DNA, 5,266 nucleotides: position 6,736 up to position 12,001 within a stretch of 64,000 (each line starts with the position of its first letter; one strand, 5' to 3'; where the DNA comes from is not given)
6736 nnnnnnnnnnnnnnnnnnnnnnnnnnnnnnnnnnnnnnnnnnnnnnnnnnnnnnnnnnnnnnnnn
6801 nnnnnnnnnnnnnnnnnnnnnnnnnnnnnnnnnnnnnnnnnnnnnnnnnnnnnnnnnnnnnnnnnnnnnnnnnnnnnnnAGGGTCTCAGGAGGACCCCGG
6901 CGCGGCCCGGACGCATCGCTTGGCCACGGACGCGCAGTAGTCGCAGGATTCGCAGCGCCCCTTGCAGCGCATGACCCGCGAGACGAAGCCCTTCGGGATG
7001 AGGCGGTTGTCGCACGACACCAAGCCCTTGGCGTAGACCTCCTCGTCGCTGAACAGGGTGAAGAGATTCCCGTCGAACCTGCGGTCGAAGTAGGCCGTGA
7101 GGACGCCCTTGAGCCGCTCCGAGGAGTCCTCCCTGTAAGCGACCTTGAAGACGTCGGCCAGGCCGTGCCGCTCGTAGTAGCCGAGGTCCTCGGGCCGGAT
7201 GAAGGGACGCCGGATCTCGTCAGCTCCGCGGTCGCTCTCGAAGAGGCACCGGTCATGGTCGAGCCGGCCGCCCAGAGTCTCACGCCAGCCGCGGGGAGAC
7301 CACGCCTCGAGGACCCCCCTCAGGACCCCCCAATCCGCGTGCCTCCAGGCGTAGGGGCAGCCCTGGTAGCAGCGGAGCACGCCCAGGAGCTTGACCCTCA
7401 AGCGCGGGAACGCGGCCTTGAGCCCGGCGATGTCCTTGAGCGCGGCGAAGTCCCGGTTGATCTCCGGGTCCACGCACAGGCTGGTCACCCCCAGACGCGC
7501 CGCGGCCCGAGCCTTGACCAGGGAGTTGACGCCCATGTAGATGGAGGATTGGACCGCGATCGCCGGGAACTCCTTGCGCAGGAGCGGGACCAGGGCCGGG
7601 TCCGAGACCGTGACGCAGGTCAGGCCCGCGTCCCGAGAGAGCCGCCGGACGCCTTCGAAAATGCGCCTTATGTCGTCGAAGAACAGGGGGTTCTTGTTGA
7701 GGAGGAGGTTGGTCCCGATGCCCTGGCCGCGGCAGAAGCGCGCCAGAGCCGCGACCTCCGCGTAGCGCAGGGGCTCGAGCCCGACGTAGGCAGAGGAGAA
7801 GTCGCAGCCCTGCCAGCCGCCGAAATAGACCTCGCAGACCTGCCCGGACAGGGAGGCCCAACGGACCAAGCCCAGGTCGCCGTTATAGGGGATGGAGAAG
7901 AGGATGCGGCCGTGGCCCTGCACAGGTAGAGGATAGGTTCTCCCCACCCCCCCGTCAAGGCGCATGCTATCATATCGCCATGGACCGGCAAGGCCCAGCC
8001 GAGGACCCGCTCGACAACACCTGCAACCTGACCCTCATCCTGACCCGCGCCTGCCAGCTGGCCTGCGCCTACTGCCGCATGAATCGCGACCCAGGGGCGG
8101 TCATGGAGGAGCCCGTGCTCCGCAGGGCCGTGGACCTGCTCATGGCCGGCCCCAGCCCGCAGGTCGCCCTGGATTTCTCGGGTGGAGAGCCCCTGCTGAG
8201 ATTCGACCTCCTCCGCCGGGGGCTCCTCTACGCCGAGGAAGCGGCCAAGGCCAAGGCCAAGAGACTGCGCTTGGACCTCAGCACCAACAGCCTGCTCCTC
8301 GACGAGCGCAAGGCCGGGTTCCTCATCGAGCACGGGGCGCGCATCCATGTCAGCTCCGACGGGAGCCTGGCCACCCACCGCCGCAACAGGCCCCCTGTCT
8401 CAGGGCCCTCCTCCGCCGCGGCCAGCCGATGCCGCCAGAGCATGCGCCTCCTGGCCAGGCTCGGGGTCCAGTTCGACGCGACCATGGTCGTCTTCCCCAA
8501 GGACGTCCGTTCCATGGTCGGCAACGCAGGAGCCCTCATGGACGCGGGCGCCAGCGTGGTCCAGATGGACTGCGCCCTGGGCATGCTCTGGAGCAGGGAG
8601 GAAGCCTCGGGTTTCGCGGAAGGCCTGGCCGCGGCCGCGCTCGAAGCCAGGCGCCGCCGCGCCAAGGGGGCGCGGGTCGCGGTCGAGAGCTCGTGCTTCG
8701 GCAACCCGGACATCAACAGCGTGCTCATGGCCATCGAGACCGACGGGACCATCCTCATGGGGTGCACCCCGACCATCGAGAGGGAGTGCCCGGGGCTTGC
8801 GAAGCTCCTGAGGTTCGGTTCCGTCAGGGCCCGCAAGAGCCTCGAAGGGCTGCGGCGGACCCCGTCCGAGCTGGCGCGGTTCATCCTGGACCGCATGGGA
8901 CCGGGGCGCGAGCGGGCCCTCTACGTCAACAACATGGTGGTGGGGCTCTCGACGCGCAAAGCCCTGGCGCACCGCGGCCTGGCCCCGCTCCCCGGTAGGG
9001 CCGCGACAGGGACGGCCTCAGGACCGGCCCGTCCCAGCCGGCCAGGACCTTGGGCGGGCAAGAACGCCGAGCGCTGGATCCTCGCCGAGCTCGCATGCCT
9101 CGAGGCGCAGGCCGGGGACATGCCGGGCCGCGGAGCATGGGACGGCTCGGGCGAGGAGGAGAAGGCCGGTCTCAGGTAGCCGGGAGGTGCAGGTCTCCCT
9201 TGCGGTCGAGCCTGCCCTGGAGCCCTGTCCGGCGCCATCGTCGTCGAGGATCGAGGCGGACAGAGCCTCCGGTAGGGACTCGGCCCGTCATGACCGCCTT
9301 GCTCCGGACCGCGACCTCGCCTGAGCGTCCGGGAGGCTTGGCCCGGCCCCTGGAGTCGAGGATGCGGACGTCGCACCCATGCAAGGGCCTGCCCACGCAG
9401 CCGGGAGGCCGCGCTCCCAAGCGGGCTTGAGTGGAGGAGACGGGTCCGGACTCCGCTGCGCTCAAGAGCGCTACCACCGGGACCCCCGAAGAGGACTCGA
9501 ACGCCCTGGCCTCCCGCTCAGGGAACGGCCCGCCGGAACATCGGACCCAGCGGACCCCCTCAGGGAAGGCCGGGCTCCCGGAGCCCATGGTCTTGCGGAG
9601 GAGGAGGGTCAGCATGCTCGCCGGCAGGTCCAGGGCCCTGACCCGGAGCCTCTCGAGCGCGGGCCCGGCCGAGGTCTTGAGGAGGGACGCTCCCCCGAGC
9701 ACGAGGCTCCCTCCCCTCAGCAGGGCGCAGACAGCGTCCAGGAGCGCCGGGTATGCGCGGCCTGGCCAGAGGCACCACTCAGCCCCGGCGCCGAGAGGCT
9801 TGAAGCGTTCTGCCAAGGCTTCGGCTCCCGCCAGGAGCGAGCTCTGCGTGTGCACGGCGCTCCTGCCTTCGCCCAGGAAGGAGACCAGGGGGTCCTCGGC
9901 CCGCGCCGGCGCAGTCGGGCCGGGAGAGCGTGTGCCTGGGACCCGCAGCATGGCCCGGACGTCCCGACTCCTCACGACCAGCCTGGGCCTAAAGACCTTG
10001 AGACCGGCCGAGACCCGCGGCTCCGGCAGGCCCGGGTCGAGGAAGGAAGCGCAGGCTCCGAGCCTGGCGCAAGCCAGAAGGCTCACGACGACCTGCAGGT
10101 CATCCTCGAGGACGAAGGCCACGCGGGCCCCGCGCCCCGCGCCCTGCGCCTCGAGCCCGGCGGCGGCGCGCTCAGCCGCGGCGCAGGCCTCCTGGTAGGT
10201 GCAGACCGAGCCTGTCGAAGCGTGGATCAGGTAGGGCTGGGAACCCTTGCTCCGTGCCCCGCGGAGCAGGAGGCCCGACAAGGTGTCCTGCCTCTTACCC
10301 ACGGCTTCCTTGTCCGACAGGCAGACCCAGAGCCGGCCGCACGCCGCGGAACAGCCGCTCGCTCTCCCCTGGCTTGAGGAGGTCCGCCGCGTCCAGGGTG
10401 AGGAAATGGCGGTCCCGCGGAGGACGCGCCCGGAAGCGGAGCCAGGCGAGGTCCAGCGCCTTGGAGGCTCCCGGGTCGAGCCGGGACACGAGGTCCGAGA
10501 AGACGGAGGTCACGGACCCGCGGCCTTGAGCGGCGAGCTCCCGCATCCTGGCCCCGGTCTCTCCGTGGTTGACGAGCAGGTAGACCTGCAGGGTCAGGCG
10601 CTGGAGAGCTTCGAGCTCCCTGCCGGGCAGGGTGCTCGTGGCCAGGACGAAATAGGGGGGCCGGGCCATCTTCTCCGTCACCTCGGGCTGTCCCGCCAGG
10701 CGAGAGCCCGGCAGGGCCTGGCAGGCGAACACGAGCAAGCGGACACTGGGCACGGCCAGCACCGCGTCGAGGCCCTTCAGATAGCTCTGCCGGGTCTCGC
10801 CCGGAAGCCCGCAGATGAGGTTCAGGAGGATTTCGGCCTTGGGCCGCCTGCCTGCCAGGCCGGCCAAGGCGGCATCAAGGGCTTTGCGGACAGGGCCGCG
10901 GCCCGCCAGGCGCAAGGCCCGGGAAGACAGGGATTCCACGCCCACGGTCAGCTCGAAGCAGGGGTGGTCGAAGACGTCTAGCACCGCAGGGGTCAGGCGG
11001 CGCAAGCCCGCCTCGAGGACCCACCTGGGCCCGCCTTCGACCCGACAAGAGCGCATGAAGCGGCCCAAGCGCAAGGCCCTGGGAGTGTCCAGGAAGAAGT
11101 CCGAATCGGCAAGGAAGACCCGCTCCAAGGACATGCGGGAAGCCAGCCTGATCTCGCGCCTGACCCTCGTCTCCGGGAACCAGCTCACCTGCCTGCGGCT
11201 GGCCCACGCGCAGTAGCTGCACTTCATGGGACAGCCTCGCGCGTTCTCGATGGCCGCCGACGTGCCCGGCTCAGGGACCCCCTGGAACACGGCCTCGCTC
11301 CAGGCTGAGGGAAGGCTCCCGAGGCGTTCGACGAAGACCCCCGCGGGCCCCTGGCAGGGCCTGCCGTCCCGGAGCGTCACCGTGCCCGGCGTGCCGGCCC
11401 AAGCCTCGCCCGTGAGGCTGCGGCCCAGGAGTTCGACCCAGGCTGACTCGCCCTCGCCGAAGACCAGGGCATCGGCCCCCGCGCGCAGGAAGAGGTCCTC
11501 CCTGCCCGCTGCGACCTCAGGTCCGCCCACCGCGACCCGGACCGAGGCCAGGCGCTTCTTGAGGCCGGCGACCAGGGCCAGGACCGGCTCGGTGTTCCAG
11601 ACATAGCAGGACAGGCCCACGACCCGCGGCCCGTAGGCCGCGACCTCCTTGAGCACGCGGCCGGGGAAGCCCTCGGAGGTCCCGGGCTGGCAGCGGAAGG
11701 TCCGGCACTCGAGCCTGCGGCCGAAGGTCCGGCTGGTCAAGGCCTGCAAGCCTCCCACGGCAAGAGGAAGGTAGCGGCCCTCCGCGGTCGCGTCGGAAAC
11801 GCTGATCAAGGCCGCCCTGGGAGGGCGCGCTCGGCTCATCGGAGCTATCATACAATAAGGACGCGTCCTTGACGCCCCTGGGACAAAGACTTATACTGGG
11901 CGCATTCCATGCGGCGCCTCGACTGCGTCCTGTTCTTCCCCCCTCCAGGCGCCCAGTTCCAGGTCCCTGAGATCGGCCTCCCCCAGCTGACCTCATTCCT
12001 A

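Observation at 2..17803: Dense radical-SAM cluster: a candidate undescribed anaerobic tailoring or biosynthetic system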

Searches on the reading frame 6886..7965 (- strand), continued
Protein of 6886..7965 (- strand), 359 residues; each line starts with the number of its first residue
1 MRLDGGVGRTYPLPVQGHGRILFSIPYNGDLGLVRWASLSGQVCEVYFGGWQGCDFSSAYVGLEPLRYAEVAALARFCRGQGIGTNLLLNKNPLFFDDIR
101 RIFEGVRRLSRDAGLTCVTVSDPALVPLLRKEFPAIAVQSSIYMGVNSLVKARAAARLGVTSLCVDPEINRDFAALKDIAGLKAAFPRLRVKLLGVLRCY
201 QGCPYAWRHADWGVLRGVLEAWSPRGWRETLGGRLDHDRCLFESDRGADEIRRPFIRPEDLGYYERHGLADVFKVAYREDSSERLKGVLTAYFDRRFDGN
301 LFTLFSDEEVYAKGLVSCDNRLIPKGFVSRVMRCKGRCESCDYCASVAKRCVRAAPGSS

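Call 82: predict_structure(alignment_id=A3)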
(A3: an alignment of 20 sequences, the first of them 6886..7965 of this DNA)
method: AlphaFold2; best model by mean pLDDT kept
length: 359 residues; sequences in the alignment: 20
mean_pLDDT: 86.8   pTM: 0.87
mean pLDDT of the five models: 86.8, 85.9, 85.8, 85.1, 83.5
residues with pLDDT >= 90: 222; 70-90: 98; 50-70: 19; < 50: 20
segments of 3 or more residues with pLDDT < 50: 1-18
pLDDT, mean of each block of 10 residues (from residue 1): 36 52 96 98 96 81 83 97 96 84 95 95 94 97 92 98 94 96 97 80 77 83 92 82 80 91 96 91 94 95 71 76 95 84 93 68
secondary structure, 60 per line:
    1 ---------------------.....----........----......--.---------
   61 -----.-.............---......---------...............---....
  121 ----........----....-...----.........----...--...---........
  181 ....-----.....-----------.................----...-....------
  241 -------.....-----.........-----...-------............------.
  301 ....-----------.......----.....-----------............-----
elements in order: E22-26 H31-38 E43-48 H68-80 E84-89 H99-113 E117-120 H125-132 E137-140 H149-157 E162-164 H173-184 E190-194 H206-222 H231-234 H248-252 H258-266 E272-274 H282-293 H301-304 E316-319 H327-331 H343-351 E352-354

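Call 86: fold_search(model_id=the predicted structure, library=pdb)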
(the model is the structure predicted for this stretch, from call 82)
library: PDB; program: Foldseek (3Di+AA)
matches with E <= 10: 1914; with E <= 0.001: 137
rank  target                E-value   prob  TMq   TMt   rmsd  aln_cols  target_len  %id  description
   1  5d88                  2.5e-09  1.00  0.48  0.66   6.1       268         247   16  The Structure of the U32 Peptidase Mk0906 (released 2015-12-02)
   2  2z0i_A                8.5e-06  1.00  0.36  0.44  12.6       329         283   12  Crystal Structure of 5-aminolevulinic acid dehydratase (ALAD) from Mus musculus (released 2008-05-13)
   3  8uy1_A                8.5e-06  1.00  0.37  0.24  11.2       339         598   13  Methylenetetrahydrofolate reductase from Chaetomium thermophilum DSM 1495, Active (R) State (released 2024-06-19)
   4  2z0i_B                1.9e-05  1.00  0.34  0.42  10.8       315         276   14  Crystal Structure of 5-aminolevulinic acid dehydratase (ALAD) from Mus musculus (released 2008-05-13)
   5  8uy1_D                2.3e-05  1.00  0.36  0.24  11.5       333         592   13  Methylenetetrahydrofolate reductase from Chaetomium thermophilum DSM 1495, Active (R) State (released 2024-06-19)
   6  2z1b_A                3.7e-05  1.00  0.37  0.44  12.4       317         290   14  Crystal Structure of 5-aminolevulinic acid dehydratase (ALAD) from Mus musculs (released 2008-05-13)
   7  8qye_MOLB             4.1e-05  1.00  0.38  0.56   6.0       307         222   10  Catalytic core of endo-alpha-N-acetylgalactosaminidase from Bifidobacterium longum (EngBF) concieved by deep networ (released 2024-03-06)
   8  1e51_A                4.1e-05  1.00  0.35  0.38  11.3       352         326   11  Crystal structure of native human erythrocyte 5-aminolaevulinic acid dehydratase (released 2001-07-12)
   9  9k7h                  6.2e-05  1.00  0.33  0.33  12.2       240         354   12  Crystal structure of dehydrogenase/isomerase FabX from Helicobacter pylori in complex with inhibitor 1872 (released 2025-08-20)
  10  8uy2_C                6.2e-05  1.00  0.37  0.26  11.7       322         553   13  Methylenetetrahydrofolate reductase from Chaetomium thermophilum DSM 1495, AdoMet-bound, Inhibited (T) State (released 2024-06-19)
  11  8uy1_C                6.6e-05  1.00  0.39  0.25  10.7       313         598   12  Methylenetetrahydrofolate reductase from Chaetomium thermophilum DSM 1495, Active (R) State (released 2024-06-19)
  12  8uy2_B                7.4e-05  1.00  0.38  0.26  11.6       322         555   14  Methylenetetrahydrofolate reductase from Chaetomium thermophilum DSM 1495, AdoMet-bound, Inhibited (T) State (released 2024-06-19)
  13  8uy2_D                1.0e-04  1.00  0.36  0.25  12.1       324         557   13  Methylenetetrahydrofolate reductase from Chaetomium thermophilum DSM 1495, AdoMet-bound, Inhibited (T) State (released 2024-06-19)
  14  8uy2_A                1.1e-04  1.00  0.37  0.26  11.8       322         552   13  Methylenetetrahydrofolate reductase from Chaetomium thermophilum DSM 1495, AdoMet-bound, Inhibited (T) State (released 2024-06-19)
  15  1nvm_A                1.1e-04  1.00  0.33  0.35  19.1       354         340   11  Crystal structure of a bifunctional aldolase-dehydrogenase : sequestering a reactive and volatile intermediate (released 2003-06-17)
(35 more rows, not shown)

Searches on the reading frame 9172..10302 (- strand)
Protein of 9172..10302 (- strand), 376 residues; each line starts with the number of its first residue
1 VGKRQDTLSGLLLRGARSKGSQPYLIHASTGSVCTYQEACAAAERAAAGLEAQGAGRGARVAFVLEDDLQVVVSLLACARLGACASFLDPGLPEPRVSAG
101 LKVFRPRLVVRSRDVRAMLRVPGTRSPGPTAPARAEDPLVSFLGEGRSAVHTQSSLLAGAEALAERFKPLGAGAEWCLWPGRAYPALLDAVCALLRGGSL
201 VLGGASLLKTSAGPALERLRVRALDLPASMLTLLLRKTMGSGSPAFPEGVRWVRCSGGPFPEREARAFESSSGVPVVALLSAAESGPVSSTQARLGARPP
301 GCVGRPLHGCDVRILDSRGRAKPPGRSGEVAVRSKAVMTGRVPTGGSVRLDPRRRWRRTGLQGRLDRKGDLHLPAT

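Call 5: search_protein_families(library=pfam, proteins=[window:9172-10302:-], max_evalue=0.01)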
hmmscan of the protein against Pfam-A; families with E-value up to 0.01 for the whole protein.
window:9172-10302:- (376 aa): 1 family
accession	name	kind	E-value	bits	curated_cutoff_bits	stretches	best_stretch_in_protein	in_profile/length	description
PF00501.34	AMP-binding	-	3.2e-34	118.8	29.9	2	150-340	181-382/384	AMP-binding enzyme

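Call 7: search_protein_families(library=ncbifam, proteins=[window:9172-10302:-], max_evalue=0.01)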
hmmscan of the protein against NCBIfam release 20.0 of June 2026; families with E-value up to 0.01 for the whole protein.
window:9172-10302:- (376 aa): 67 families (the best 25 are shown)
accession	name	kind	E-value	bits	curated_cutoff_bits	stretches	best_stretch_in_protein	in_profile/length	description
NF004511.1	PRK05852.1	equivalog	1.1e-22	80.4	650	2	243-373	269-400/505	FadD7 family fatty acid--CoA ligase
TIGR01733.1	AA-adenyl-dom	subfamily_domain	5.3e-21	74.9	317.4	2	35-118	1-85/409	amino acid adenylation domain-containing protein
NF004837.0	PRK06187.1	subfamily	7.8e-18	64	476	2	229-371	269-416/531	long-chain-fatty-acid--CoA ligase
NF004808.0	PRK06155.1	equivalog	2e-16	59.4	722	2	5-111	20-124/542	ATP-dependent acyl-CoA ligase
TIGR03208.1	cyc_hxne_CoA_lg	equivalog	1.7e-15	56.8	792.3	2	34-111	54-131/538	cyclohexanecarboxylate-CoA ligase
NF052580.1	Str24CoAsynCasG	equivalog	2.4e-14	52.6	750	2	290-373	363-445/548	steroid-24-oyl-CoA synthetase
NF004114.0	PRK05605.1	equivalog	2.9e-14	52.3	766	2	5-86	33-112/575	long-chain-fatty-acid--CoA ligase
NF004822.0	PRK06178.1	equivalog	5.6e-12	45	782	2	7-86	38-115/571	acyl-CoA synthetase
NF005702.0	PRK07514.1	subfamily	1.4e-11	43.5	558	2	262-372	284-395/506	malonyl-CoA synthase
NF002966.0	PRK03640.1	equivalog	2.1e-11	43.1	556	2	216-372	225-377/483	o-succinylbenzoate--CoA ligase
NF005850.0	PRK07768.1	subfamily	2.4e-11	42.6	572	1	288-371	349-430/545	long-chain-fatty-acid--CoA ligase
NF038078.1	NRPS_MxcG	equivalog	2.7e-11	41.5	2300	2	33-117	481-565/1442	myxochelin non-ribosomal peptide synthetase MxcG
NF006182.0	PRK08316.1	subfamily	5.1e-11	41.7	663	1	4-84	9-87/523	fatty acyl-CoA synthetase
TIGR01923.1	menE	equivalog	9.9e-11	41.1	330.15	1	35-111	1-77/442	o-succinylbenzoate--CoA ligase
NF053567.1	HBDA_AROS1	equivalog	1.2e-10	40.4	1000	2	21-88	29-94/523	3-hydroxybenzoate--CoA ligase HbdA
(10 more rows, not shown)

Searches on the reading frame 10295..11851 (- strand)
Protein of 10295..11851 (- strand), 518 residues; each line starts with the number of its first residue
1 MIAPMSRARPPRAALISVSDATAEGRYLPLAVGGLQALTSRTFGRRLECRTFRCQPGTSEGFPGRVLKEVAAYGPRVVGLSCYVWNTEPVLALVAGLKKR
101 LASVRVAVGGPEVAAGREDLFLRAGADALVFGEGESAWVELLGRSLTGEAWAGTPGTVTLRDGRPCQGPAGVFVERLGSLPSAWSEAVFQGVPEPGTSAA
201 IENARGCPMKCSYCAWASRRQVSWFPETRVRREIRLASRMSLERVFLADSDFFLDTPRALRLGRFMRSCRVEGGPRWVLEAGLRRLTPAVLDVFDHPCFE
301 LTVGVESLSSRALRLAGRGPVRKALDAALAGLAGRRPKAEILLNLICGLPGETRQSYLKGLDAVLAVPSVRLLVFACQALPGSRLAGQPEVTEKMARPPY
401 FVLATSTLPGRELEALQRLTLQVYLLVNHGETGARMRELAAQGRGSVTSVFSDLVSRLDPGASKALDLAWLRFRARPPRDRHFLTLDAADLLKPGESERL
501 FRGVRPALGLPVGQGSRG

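Call 5: search_protein_families(library=pfam, proteins=[window:10295-11851:-], max_evalue=0.01)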
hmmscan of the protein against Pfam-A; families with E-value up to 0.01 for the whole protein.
window:10295-11851:- (518 aa): 2 families
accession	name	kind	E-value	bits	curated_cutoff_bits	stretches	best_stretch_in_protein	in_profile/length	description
PF02310.24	B12-binding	-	1e-12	48.4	32.1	1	65-141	42-120/121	B12 binding domain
PF04055.27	Radical_SAM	-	2.7e-10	41.1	29.5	1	205-356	5-158/166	Radical SAM superfamily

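Call 7: search_protein_families(library=ncbifam, proteins=[window:10295-11851:-], max_evalue=0.01)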
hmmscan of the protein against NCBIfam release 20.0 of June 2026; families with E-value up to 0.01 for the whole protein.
window:10295-11851:- (518 aa): 18 families
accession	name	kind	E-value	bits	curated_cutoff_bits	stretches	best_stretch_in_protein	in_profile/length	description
NF033712.0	B12_rSAM_KedN5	subfamily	2.3e-20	72.3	700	1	28-253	16-252/624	KedN5 family methylcobalamin-dependent radical SAM C-methyltransferase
TIGR04013.1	B12_SAM_MJ_1487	hypoth_equivalog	3.1e-14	52.6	251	1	67-215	35-168/382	TIGR04013 family B12-binding domain/radical SAM domain-containing protein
TIGR04367.1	HpnR_B12_rSAM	equivalog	6.9e-13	47.9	650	1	67-217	53-206/490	hopanoid C-3 methylase HpnR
NF033070.1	rSAM_AprD4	equivalog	5.3e-11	42.1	500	1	188-366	187-365/456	AprD4 family radical SAM diol-dehydratase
NF038361.1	rSAM_Sden_1168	equivalog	5.5e-10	38.4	575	1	200-386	284-470/560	Sden_1168 family B12-binding radical SAM P-methyltransferase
TIGR03975.1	rSAM_ocin_1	subfamily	8.8e-10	37.7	281.85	1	64-359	118-422/606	RiPP maturation radical SAM C-methyltransferase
TIGR04072.2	rSAM_ladder_B12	equivalog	2e-08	33.3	360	1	90-253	86-238/443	lipid biosynthesis B12-binding/radical SAM protein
TIGR04479.1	bcpD_PhpK_rSAM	subfamily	5e-07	28.5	600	1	70-358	106-400/504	PhpK family radical SAM P-methyltransferase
TIGR04014.1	B12_SAM_MJ_0865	equivalog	5.5e-07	28.7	360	1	100-245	65-209/434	methyl-coenzyme M reductase glutamine C-methyltransferase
TIGR04295.1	B12_rSAM_oligo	hypoth_equivalog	1.5e-06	27.2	400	1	101-234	100-237/422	TIGR04295 family B12-binding domain-containing radical SAM protein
TIGR00089.1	TIGR00089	subfamily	1.7e-06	27.1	251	1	194-376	136-327/429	MiaB/RimO family radical SAM methylthiotransferase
NF050148.1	rSAM_ApyD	equivalog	2.6e-06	26.1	750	1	66-363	66-362/645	RiPP biosynthesis radical SAM protein ApyD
TIGR03471.1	HpnJ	equivalog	3.9e-05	22.7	577.6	1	200-386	199-384/472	hopanoid biosynthesis associated radical SAM protein HpnJ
TIGR04107.1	rSAM_HutW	equivalog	0.00016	20.6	400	1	301-390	155-243/419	heme anaerobic degradation radical SAM methyltransferase ChuW/HutW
NF006067.1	PRK08208.1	equivalog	0.00033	19.7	380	1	300-367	151-217/427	STM4012 family radical SAM protein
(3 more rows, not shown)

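Call 52: search_solved_structures(query=window:10295-11851:-, max_evalue=0.01)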
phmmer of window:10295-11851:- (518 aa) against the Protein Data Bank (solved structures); distinct sequences matched with E-value up to 0.01: 5.
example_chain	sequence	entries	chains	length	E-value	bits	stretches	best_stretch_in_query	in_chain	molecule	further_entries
7kdx_A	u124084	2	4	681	4.5e-24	88.3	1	73-393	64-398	Methyltransferase TokK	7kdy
9n1b_A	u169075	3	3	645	3.3e-19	72.3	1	72-373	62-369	Radical SAM protein | Radical SAM enzyme CysS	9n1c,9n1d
9ccb_A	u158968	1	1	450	3.8e-06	29.2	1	108-398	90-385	Radical SAM core domain-containing protein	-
2qgq_A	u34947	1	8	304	0.0021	20.1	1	201-358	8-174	Protein TM_1862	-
4jc0_A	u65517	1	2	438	0.0045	19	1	200-358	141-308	Ribosomal protein S12 methylthiotransferase RimO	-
